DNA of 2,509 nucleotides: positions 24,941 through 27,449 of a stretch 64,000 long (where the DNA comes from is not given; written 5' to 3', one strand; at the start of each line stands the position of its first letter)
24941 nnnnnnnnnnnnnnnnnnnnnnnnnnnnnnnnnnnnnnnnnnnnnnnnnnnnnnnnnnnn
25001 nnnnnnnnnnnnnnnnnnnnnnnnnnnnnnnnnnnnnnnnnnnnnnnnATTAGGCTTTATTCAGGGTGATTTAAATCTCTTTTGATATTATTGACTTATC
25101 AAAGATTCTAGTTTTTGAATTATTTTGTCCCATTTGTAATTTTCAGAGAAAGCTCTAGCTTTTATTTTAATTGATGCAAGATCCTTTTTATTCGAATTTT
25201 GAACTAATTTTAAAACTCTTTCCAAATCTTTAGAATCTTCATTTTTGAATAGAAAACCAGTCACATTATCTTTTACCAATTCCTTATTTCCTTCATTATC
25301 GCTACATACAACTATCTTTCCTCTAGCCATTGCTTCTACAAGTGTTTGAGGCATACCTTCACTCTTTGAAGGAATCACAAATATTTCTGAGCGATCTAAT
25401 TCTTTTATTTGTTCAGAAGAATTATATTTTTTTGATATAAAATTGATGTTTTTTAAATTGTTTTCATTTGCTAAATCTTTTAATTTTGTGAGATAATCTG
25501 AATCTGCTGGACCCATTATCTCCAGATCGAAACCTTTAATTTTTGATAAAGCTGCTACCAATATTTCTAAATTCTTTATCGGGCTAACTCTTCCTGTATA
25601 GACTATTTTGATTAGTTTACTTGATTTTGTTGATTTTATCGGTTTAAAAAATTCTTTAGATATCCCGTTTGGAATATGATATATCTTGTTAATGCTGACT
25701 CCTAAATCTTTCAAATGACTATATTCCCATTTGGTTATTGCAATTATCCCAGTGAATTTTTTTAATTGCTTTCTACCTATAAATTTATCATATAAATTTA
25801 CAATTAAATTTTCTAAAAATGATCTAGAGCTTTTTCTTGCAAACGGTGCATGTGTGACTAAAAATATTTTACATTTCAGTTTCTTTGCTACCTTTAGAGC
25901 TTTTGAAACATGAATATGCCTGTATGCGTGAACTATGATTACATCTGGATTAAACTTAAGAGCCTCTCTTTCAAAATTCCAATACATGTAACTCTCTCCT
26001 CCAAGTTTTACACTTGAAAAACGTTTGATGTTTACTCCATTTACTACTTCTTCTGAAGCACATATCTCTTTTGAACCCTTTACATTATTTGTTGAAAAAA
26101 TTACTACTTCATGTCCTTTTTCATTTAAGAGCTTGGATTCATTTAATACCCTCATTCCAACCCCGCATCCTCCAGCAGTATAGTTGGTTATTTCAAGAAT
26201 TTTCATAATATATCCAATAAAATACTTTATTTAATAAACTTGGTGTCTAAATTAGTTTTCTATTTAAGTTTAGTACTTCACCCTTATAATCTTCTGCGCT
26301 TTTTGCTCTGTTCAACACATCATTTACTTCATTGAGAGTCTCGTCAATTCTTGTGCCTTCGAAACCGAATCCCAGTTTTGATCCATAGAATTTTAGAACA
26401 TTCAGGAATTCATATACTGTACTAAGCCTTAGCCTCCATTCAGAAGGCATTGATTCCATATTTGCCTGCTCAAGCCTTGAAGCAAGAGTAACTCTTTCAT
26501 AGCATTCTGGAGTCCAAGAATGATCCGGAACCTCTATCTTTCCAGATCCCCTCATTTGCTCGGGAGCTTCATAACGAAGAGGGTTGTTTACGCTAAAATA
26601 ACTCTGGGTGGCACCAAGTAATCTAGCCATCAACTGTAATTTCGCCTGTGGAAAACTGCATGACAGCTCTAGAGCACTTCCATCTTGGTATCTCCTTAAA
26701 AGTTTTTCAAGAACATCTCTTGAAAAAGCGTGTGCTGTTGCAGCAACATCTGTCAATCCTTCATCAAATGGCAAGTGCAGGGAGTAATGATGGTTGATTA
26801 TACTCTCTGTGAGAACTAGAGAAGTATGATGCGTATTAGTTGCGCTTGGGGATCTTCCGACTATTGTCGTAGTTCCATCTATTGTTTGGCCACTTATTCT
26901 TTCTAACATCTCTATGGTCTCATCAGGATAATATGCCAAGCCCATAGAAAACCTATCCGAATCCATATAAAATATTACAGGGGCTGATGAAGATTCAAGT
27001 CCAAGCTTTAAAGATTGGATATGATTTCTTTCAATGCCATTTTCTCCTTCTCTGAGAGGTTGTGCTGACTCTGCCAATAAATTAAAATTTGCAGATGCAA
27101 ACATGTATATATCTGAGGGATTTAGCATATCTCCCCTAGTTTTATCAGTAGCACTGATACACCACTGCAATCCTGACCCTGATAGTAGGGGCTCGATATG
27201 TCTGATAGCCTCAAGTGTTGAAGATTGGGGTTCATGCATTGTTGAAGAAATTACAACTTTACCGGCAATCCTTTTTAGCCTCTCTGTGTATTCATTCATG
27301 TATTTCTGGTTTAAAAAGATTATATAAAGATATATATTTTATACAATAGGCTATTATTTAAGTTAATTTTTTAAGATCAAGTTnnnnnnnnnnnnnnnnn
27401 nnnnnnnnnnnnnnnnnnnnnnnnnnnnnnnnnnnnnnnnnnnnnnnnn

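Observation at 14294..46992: ~33 kb surface-glycan island headed by AglB with about 25 sugar-modifying genes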

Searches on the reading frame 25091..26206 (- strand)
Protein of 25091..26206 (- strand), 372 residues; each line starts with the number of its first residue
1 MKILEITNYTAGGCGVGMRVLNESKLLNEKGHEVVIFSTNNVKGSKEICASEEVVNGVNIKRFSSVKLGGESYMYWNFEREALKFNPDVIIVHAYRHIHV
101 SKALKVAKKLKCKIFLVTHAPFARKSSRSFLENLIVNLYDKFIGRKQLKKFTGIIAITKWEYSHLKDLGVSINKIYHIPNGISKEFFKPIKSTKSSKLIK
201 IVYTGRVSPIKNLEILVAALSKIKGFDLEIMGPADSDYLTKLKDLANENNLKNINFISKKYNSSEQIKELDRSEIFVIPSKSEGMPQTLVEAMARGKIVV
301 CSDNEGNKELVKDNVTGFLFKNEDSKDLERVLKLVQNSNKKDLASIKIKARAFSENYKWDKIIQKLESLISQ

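Call 4: search_protein_families(library=pfam, proteins=[window:25091-26206:-], max_evalue=0.001)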
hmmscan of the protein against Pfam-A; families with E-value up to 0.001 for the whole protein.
window:25091-26206:- (372 aa): 6 families
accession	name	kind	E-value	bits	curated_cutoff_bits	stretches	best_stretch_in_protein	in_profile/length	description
PF00534.26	Glycos_transf_1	-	2.1e-28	99.4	26.4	1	191-343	8-162/172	Glycosyl transferases group 1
PF13692.12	Glyco_trans_1_4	-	2e-22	80.4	27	1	200-332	3-137/142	Glycosyl transferases group 1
PF13439.12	Glyco_transf_4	-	2.8e-17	63.7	28.5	1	15-184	3-168/170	Glycosyltransferase Family 4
PF13579.12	Glyco_trans_4_4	-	6.6e-08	33.5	29.7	1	15-181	2-158/158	Glycosyl transferase 4-like domain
PF20706.3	GT4-conflict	-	2.6e-07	30.4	26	1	181-318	180-327/385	Family 4 Glycosyltransferase in conflict systems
PF13524.12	Glyco_trans_1_2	-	0.00071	20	25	0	215-367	4-143/144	Glycosyl transferase-like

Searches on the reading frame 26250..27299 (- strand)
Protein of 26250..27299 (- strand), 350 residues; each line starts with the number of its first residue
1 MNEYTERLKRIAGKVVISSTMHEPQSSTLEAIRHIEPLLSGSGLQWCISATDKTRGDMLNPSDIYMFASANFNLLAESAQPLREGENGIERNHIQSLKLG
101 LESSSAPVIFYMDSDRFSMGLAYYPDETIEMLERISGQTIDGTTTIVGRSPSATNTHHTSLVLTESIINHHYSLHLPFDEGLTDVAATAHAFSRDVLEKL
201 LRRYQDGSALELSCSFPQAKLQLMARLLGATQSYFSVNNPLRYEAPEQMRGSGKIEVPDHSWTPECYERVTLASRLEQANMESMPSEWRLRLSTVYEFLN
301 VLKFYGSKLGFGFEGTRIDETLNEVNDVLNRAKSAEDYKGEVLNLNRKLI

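Call 5: search_protein_families(library=pfam, proteins=[window:26250-27299:-], max_evalue=0.001)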
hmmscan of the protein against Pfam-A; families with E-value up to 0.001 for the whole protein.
window:26250-27299:- (350 aa): 0 families

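Call 7: search_protein_families(library=ncbifam, proteins=[window:26250-27299:-], max_evalue=0.01)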
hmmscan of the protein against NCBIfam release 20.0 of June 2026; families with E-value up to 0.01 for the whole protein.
window:26250-27299:- (350 aa): 0 families

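Call 43: find_homologous_proteins(query=window:26250-27299:-, max_evalue=0.001)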
Query window:26250-27299:- (350 aa): 9 proteins with E <= 0.001 among 3562 candidates.
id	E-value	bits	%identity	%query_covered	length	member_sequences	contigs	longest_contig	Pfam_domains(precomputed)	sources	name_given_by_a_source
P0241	2.0e-230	782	100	100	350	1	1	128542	-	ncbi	-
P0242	1.1e-77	280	60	63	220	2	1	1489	-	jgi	jgi:hypothetical protein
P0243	5.1e-63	231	39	94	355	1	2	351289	-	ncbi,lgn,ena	-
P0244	3.8e-61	225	42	84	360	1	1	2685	-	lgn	-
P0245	4.2e-57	212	40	87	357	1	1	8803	-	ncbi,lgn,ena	-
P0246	1.1e-56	211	38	97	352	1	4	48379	-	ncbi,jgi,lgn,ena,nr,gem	ncbi:hypothetical protein FJZ18_03410 [Candidatus Pacearchaeota archaeon]|nr:hypothetical protein [C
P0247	1.6e-55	207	36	96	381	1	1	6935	-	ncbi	-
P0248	1.6e-54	204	36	98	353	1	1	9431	-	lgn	-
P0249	3.9e-47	179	39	77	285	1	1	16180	-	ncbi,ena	-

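Call 44: find_encoding_contigs(protein=P0241, flank=1000, max_places=3)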
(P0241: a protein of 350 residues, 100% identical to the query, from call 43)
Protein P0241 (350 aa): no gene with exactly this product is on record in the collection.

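Call 45: find_encoding_contigs(protein=P0246, flank=10000, max_places=1)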
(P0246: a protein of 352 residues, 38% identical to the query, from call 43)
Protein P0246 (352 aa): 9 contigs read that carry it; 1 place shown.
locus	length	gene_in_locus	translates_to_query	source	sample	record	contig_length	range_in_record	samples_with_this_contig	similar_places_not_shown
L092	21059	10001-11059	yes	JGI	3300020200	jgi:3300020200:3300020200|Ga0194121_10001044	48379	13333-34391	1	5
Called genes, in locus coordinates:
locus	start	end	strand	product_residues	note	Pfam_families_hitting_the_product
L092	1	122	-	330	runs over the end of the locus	PF01073:3Beta_HSD, PF01370:Epimerase, PF02719:Polysacc_synt_2 (weak), PF05368:NmrA (weak), PF16363:GDP_Man_Dehyd, PF13460:NAD_binding_10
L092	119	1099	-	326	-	PF01073:3Beta_HSD, PF01370:Epimerase, PF02719:Polysacc_synt_2, PF04321:RmlD_sub_bind, PF16363:GDP_Man_Dehyd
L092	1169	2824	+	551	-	PF13524:Glyco_trans_1_2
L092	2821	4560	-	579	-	PF02543:Carbam_trans_N, PF16861:Carbam_trans_C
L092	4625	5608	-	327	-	PF00535:Glycos_transf_2, PF13641:Glyco_tranf_2_3 (weak), PF13632:Glyco_trans_2_3 (faint)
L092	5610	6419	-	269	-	PF13641:Glyco_tranf_2_3 (weak), PF00535:Glycos_transf_2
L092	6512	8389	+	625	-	PF01073:3Beta_HSD, PF01370:Epimerase, PF02719:Polysacc_synt_2, PF04321:RmlD_sub_bind, PF16363:GDP_Man_Dehyd, PF07993:NAD_binding_4, PF00483:NTP_transferase, PF12804:NTP_transf_3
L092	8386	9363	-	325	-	PF01073:3Beta_HSD, PF01370:Epimerase, PF02719:Polysacc_synt_2, PF04321:RmlD_sub_bind, PF16363:GDP_Man_Dehyd, PF07993:NAD_binding_4 (weak), PF05368:NmrA (weak)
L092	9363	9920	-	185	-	PF00908:dTDP_sugar_isom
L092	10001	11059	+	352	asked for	-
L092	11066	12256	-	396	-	PF01041:DegT_DnrJ_EryC1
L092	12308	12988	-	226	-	PF02568:ThiI (faint), PF06508:QueC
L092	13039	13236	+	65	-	-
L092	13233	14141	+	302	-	PF00535:Glycos_transf_2, PF13641:Glyco_tranf_2_3, PF13632:Glyco_trans_2_3 (weak)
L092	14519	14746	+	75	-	-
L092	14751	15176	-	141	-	PF15891:Nuc_deoxyri_tr2 (weak), PF05014:Nuc_deoxyrib_tr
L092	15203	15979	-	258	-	-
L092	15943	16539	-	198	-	-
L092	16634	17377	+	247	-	PF01978:TrmB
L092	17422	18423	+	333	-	PF01075:Glyco_transf_9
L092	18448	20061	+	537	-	PF13231:PMT_2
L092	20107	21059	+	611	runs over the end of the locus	PF12481:DUF3700 (weak), PF13522:GATase_6, PF13537:GATase_7, PF00733:Asn_synthase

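Call 46: find_encoding_contigs(protein=P0243, flank=10000, max_places=1)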
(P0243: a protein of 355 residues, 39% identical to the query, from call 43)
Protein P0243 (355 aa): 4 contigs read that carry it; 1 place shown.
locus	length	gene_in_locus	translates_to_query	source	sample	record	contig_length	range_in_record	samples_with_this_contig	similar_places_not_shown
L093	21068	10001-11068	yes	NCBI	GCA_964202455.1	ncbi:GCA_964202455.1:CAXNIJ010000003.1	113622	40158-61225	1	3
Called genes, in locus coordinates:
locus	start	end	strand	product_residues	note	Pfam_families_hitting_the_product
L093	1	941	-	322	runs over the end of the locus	PF01073:3Beta_HSD, PF01370:Epimerase, PF02719:Polysacc_synt_2 (weak), PF04321:RmlD_sub_bind, PF16363:GDP_Man_Dehyd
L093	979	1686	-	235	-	-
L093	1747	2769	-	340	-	PF01073:3Beta_HSD (weak), PF01370:Epimerase, PF02719:Polysacc_synt_2, PF04321:RmlD_sub_bind, PF16363:GDP_Man_Dehyd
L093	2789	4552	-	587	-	PF02543:Carbam_trans_N, PF22521:HypF_C_2 (weak), PF16861:Carbam_trans_C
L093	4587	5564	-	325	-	PF00535:Glycos_transf_2, PF10111:Glyco_tranf_2_2 (weak), PF13641:Glyco_tranf_2_3 (faint)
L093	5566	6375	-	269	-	PF00535:Glycos_transf_2 (weak), PF13632:Glyco_trans_2_3 (weak)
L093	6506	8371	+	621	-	PF01073:3Beta_HSD, PF01370:Epimerase, PF02719:Polysacc_synt_2, PF04321:RmlD_sub_bind, PF16363:GDP_Man_Dehyd, PF07993:NAD_binding_4, PF00483:NTP_transferase, PF12804:NTP_transf_3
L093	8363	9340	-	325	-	PF01073:3Beta_HSD, PF01370:Epimerase, PF02719:Polysacc_synt_2, PF04321:RmlD_sub_bind, PF07993:NAD_binding_4 (weak), PF16363:GDP_Man_Dehyd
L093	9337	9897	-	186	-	PF00908:dTDP_sugar_isom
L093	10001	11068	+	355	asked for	-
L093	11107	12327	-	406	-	PF01041:DegT_DnrJ_EryC1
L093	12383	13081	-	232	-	PF06508:QueC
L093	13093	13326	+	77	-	-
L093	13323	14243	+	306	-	PF00535:Glycos_transf_2, PF13641:Glyco_tranf_2_3, PF13632:Glyco_trans_2_3 (faint)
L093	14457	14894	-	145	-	PF05014:Nuc_deoxyrib_tr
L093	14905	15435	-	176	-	-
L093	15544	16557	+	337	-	PF01075:Glyco_transf_9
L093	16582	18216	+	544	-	PF13231:PMT_2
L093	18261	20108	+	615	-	PF12481:DUF3700 (weak), PF13522:GATase_6, PF13537:GATase_7, PF00733:Asn_synthase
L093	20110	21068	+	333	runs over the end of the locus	PF00535:Glycos_transf_2, PF10111:Glyco_tranf_2_2, PF13506:Glyco_transf_21, PF13641:Glyco_tranf_2_3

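Call 56: predict_structure(alignment_id=A1)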
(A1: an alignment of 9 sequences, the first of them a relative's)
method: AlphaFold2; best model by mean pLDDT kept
length: 350 residues; sequences in the alignment: 9
mean_pLDDT: 85.4   pTM: 0.87
mean pLDDT of the five models: 85.4, 85.0, 84.9, 84.2, 80.2
residues with pLDDT >= 90: 186; 70-90: 113; 50-70: 42; < 50: 9
segments of 3 or more residues with pLDDT < 50: 58-61
pLDDT, mean of each block of 10 residues (from residue 1): 93 93 69 92 91 58 72 68 60 87 93 92 95 84 89 90 93 79 81 92 63 78 89 89 90 89 94 93 94 93 88 74 96 96 93
secondary structure, 60 per line:
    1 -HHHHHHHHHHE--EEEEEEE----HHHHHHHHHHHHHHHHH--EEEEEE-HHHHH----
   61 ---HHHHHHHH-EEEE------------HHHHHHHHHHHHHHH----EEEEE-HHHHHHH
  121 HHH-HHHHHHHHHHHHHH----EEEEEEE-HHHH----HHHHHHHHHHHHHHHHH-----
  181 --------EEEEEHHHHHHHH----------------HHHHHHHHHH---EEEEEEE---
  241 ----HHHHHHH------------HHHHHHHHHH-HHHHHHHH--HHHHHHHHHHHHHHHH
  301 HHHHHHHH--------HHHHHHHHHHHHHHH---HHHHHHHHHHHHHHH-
elements in order: H2-11 E15-21 H26-42 E45-50 H52-56 H64-71 E73-76 H89-103 E108-112 H114-123 H125-138 E143-149 H151-154 H159-175 E189-193 H194-201 H218-227 E231-237 H245-251 H264-273 H275-282 H285-308 H317-331 H335-349

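Call 57: search_protein_representatives(alignment_id=A1)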
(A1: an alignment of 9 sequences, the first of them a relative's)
Query: 9 sequences, 353 profile positions. Proteins with E-value up to 0.001 (for the whole library): 119; up to 1e-10: 38; up to 1e-30: 12. The best 119 are listed.
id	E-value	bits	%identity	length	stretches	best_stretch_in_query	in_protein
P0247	5.2e-150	515.3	-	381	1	4-353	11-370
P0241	1.7e-146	503.8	-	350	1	4-352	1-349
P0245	4.0e-140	482.8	-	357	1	4-353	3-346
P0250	1.0e-127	441.9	-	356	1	8-352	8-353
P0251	7.0e-114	396.5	-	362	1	4-352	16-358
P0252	2.7e-99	348.5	-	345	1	2-326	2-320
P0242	1.9e-90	319.4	-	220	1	134-351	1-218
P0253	9.5e-89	313.8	-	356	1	9-333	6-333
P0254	7.7e-72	258.2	-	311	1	15-317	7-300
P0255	1.5e-63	230.9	-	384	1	12-341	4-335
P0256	1.8e-44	168.2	-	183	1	186-352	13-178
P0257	1.9e-33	131.9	-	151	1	10-142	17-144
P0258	9.6e-30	119.7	-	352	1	18-325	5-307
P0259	2.7e-29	118.2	-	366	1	17-265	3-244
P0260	7.2e-29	116.8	-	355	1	20-333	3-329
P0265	1.6e-24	102.5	-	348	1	15-332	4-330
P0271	9.0e-21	90.2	-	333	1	17-309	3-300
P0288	4.2e-09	51.8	-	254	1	17-206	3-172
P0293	8.5e-08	47.5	-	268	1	17-204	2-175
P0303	2.1e-06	43.0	-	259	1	17-205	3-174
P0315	6.3e-06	41.4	-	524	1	15-200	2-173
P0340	1.5e-04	36.8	-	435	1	95-220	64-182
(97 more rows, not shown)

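Call 60: search_protein_families(library=pfam, proteins=[P0258, P0260, P0265, P0271, P0288, P0293, P0303, P0315, P0340], max_evalue=0.01)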
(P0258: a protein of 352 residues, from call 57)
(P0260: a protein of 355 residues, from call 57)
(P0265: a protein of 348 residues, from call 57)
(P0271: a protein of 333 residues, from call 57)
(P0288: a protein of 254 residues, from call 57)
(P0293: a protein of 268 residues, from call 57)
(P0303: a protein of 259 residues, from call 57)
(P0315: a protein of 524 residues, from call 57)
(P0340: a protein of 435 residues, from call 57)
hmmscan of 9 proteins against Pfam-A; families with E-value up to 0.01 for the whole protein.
P0258 (352 aa): 0 families

P0260 (355 aa): 0 families

P0265 (348 aa): 0 families

P0271 (333 aa): 0 families

P0288 (254 aa): 0 families

P0293 (268 aa): 0 families

P0303 (259 aa): 0 families

P0315 (524 aa): 1 family
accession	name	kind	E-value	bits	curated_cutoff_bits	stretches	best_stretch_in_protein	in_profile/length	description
PF03009.23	GDPD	-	4.8e-29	102.6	23.6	1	291-509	1-243/244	Glycerophosphoryl diester phosphodiesterase family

P0340 (435 aa): 1 family
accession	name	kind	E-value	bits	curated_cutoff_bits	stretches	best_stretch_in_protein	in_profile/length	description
PF00300.27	His_Phos_1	-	1.1e-05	25.7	21.7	1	271-398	17-160/194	Histidine phosphatase superfamily (branch 1)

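Call 61: fold_search(model_id=the predicted structure, library=pdb)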
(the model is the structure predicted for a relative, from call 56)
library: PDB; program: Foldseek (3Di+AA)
matches with E <= 10: 945; with E <= 0.001: 24
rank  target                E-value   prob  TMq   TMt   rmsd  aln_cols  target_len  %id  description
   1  3e25                  1.5e-04  1.00  0.39  0.48  10.5       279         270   16  Crystal structure of M. tuberculosis glucosyl-3-phosphoglycerate synthase (released 2008-12-02)
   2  9nyc_A                1.5e-04  1.00  0.39  0.42  17.0       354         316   10  Cryo-EM structure of the glycosyltransferase GtrB in the substrate-bound state (released 2025-12-17)
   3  9nj0_A                1.7e-04  1.00  0.40  0.25  15.4       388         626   13  GlfT2 from Nocardia brasiliensis Bound to Galf Trisaccharide (released 2026-03-11)
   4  4y7f                  2.6e-04  1.00  0.39  0.46  10.5       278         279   14  Crystal structure of glucosyl-3-phosphoglycerate synthase from Mycobacterium tuberculosis in complex with Mn2+, uridine- (released 2015-07-15)
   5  2bo7_A                3.1e-04  1.00  0.42  0.40  12.7       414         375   11  DISSECTION OF MANNOSYLGLYCERATE SYNTHASE: AN ARCHETYPAL MANNOSYLTRANSFERASE (released 2005-06-06)
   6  9nyd_A                3.2e-04  1.00  0.38  0.42  16.8       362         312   10  Cryo-EM structure of the glycosyltransferase GtrB in the pre-catalysis and product-bound state (released 2025-12-17)
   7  5jud                  3.6e-04  1.00  0.40  0.49  10.5       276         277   17  Crystal structure of glucosyl-3-phosphoglycerate synthase from Mycobacterium tuberculosis in complex with uridine-diphos (released 2017-05-24)
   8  2wvm_B                3.6e-04  1.00  0.41  0.39  13.2       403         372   11  H309A mutant of Mannosyl-3-phosphoglycerate synthase from Thermus thermophilus HB27 in complex with GDP-alpha-D-Mannos (released 2010-03-31)
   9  4ddz                  3.8e-04  1.00  0.38  0.46  10.3       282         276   14  Crystal structure of glucosyl-3-phosphoglycerate synthase from Mycobacterium tuberculosis (released 2012-06-06)
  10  3f1y_C                4.4e-04  1.00  0.38  0.41  11.2       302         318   14  Mannosyl-3-phosphoglycerate synthase from Rubrobacter xylanophilus (released 2009-11-03)
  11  5jt0                  5.3e-04  1.00  0.43  0.53  10.2       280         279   15  Crystal structure of glucosyl-3-phosphoglycerate synthase from Mycobacterium tuberculosis in complex with Mn2+, uridine- (released 2017-05-24)
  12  9dtp_A                5.3e-04  1.00  0.38  0.23  16.1       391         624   12  GlfT2 from Nocardia brasiliensis (released 2025-10-08)
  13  4dec                  5.6e-04  1.00  0.43  0.51  10.2       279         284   15  Crystal structure of glucosyl-3-phosphoglycerate synthase from Mycobacterium tuberculosis in complex with Mn2+, uridine- (released 2012-06-06)
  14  3ckq                  5.6e-04  1.00  0.41  0.46  10.3       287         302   13  Crystal Structure of a Mycobacterial Protein (released 2008-07-29)
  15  7pd5                  6.8e-04  1.00  0.37  0.41  10.3       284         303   12  Crystal structure of Mycobacterium hassiacum glucosyl-3-phosphoglycerate synthase at pH 5.5 in complex with 4-aminobenzo (released 2023-02-15)
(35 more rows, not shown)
